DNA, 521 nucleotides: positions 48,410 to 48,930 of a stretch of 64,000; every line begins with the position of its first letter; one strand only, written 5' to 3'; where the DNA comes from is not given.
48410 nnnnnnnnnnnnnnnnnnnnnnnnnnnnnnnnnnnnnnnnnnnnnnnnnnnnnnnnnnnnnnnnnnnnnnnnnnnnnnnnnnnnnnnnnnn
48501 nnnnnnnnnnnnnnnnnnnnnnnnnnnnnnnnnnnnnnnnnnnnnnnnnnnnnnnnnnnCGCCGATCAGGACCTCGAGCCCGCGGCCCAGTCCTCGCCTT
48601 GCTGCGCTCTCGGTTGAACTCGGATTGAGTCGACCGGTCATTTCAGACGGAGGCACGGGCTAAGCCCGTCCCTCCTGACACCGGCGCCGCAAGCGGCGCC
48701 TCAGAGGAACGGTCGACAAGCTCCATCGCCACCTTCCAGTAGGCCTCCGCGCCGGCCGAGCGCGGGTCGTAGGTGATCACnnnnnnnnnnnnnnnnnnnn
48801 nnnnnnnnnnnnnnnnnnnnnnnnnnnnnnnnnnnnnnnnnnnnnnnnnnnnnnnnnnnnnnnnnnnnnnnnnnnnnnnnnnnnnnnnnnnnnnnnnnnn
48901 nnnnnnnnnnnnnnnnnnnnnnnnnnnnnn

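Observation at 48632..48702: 72-nt two-hairpin repeat forms the parA 3' end, parA stop and parB start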

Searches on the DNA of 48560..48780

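Call 13: search_rna_families(source=window, start=48560, end=48780, threshold=evalue, max_evalue=10)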
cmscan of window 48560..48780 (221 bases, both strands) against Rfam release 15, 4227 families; matches with E-value up to 10: 5.
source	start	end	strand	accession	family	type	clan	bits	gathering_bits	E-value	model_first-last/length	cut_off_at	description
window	48683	48764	-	RF01521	CC1840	Gene; sRNA;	-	18.3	50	1.9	1-95/95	no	caulobacter sRNA CC1840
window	48645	48744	-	RF02233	sX14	Gene; sRNA;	-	13.2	80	2.8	1-92/92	no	Xanthomonas sRNA sX14/Xoo3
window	48626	48675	-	RF03539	Flavi_NKV_xrRNA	Cis-reg;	-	12.9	50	5.9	1-84/84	no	No-known vector Flavivirus exoribonuclease-resistant RNA element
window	48560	48630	+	RF00457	IRES_mnt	Cis-reg; IRES;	-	7.9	100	7.5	134-203/203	5'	Mnt IRES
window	48560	48609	-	RF01953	SOX2OT_exon3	Gene; lncRNA;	-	6.5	70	3.8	1-49/276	3'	SOX2 overlapping transcript exon 3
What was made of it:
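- On Any Rfam 15 RNA family: The best hit over copy A has E = 1.9 and 18 bits against a threshold of 50 (call 13).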
